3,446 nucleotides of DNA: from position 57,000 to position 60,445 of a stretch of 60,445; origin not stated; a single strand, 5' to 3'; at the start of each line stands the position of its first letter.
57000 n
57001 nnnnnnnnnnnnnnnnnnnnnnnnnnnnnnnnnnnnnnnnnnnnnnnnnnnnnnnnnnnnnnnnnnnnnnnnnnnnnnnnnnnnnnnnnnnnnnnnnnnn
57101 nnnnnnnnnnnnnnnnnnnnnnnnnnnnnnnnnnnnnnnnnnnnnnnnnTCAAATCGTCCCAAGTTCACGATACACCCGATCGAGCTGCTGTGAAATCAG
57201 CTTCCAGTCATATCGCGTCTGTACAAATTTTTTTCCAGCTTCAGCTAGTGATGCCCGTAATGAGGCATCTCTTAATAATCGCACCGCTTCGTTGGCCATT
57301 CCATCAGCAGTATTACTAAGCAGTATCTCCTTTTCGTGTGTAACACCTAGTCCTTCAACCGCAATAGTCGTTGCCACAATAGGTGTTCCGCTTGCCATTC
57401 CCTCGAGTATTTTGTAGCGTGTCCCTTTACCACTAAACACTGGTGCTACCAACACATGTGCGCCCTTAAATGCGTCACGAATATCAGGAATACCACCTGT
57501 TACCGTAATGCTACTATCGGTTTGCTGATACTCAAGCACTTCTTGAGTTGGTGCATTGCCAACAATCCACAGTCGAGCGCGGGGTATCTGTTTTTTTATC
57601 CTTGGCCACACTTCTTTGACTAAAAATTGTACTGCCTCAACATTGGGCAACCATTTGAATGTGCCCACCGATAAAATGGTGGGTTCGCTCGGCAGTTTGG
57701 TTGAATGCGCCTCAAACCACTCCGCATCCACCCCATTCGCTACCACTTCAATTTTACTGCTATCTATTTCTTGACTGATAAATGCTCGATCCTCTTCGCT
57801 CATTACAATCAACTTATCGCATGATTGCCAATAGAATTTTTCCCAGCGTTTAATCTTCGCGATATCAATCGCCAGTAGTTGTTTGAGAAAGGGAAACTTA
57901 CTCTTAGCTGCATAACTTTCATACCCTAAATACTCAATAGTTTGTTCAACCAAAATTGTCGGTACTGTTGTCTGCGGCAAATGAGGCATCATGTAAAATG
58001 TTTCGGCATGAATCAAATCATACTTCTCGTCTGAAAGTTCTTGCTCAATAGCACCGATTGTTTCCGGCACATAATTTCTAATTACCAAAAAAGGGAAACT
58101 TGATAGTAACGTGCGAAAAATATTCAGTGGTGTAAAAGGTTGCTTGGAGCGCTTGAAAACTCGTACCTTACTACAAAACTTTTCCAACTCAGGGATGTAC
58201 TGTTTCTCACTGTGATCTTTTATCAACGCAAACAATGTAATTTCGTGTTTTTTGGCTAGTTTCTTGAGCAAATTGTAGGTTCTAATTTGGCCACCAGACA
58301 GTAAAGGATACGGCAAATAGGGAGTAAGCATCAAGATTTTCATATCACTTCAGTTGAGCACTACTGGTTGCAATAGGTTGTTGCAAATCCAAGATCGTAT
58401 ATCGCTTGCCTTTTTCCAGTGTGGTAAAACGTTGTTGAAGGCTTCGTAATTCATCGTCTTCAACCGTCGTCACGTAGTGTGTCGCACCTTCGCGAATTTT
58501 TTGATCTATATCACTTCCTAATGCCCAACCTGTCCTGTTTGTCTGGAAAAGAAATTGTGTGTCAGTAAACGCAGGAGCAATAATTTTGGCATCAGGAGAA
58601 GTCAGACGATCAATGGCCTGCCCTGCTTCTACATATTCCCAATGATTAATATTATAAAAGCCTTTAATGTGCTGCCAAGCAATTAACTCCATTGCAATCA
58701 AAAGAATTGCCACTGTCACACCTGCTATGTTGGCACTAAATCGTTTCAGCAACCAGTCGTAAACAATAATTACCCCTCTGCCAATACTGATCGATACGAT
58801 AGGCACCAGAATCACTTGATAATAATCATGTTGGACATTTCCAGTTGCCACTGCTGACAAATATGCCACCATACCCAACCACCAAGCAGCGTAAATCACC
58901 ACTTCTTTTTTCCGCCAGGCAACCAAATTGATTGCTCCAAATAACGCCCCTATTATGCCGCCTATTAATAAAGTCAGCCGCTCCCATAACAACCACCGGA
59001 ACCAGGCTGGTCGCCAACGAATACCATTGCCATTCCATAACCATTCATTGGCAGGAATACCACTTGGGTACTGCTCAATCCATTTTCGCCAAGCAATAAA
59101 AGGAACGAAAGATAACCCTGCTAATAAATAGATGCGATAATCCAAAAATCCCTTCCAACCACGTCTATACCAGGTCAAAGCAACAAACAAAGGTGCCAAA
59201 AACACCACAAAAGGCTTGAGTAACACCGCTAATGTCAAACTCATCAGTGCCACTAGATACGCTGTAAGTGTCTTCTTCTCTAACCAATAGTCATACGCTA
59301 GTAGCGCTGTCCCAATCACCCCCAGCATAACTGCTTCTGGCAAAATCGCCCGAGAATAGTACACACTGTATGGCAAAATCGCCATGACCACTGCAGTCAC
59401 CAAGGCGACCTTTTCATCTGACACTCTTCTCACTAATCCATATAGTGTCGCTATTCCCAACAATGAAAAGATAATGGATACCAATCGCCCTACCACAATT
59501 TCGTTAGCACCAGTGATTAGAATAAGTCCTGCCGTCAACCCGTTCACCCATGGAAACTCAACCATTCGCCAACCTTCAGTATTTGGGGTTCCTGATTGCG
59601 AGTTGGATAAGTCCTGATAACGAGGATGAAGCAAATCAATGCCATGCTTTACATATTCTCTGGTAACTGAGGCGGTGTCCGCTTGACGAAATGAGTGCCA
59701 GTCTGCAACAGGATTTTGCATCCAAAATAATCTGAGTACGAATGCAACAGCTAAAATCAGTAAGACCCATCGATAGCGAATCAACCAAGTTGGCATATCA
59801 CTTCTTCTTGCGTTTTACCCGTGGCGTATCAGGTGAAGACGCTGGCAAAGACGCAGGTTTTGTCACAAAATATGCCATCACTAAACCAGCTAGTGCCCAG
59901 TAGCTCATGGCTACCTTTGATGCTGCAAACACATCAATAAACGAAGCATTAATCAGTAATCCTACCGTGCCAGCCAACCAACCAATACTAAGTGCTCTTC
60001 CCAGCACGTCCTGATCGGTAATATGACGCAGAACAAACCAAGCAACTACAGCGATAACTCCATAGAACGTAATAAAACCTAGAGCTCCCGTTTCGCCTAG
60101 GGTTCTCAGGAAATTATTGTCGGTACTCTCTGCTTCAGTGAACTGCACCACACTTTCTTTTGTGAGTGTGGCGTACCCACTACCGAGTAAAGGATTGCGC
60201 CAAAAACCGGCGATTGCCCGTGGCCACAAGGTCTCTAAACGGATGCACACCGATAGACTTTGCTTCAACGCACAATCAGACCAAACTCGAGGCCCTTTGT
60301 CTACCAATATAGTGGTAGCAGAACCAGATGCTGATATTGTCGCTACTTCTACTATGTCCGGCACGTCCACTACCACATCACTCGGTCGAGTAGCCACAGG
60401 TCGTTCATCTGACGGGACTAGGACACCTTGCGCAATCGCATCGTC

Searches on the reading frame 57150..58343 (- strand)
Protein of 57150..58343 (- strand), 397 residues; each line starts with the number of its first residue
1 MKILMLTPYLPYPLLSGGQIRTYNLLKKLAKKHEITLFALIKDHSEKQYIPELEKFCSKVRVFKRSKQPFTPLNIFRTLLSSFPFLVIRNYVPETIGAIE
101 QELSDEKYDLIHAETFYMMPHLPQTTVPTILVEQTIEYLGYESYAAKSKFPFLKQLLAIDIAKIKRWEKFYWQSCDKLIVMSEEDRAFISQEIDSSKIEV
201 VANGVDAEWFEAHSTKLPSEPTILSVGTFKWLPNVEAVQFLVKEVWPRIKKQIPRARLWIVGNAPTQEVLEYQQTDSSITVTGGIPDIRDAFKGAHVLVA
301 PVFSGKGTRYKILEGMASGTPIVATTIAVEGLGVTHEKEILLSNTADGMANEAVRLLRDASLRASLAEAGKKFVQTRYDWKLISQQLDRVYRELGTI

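Call 19: search_protein_families(library=pfam, proteins=[window:57150-58343:-], max_evalue=0.0001)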
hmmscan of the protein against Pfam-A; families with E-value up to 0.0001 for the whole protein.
window:57150-58343:- (397 aa): 4 families
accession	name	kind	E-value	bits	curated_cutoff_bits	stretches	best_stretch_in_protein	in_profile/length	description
PF13692.12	Glyco_trans_1_4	-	1.5e-25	90.5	27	1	220-359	1-142/142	Glycosyl transferases group 1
PF13439.12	Glyco_transf_4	-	9.2e-13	49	28.5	1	16-208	2-169/170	Glycosyltransferase Family 4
PF00534.26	Glycos_transf_1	-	2.4e-12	47.1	26.4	1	218-372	13-171/172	Glycosyl transferases group 1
PF13524.12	Glyco_trans_1_2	-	1.3e-06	28.9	25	1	252-387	11-142/144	Glycosyl transferase-like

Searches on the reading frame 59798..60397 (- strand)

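Call 19: search_protein_families(library=pfam, proteins=[window:59798-60397:-], max_evalue=0.0001)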
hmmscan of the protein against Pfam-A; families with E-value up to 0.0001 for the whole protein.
window:59798-60397:- (199 aa): 1 family
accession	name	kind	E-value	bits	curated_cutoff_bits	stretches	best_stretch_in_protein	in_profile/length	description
PF04932.20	Wzy_C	-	3.4e-06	27.3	31.7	1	53-111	84-148/149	O-Antigen ligase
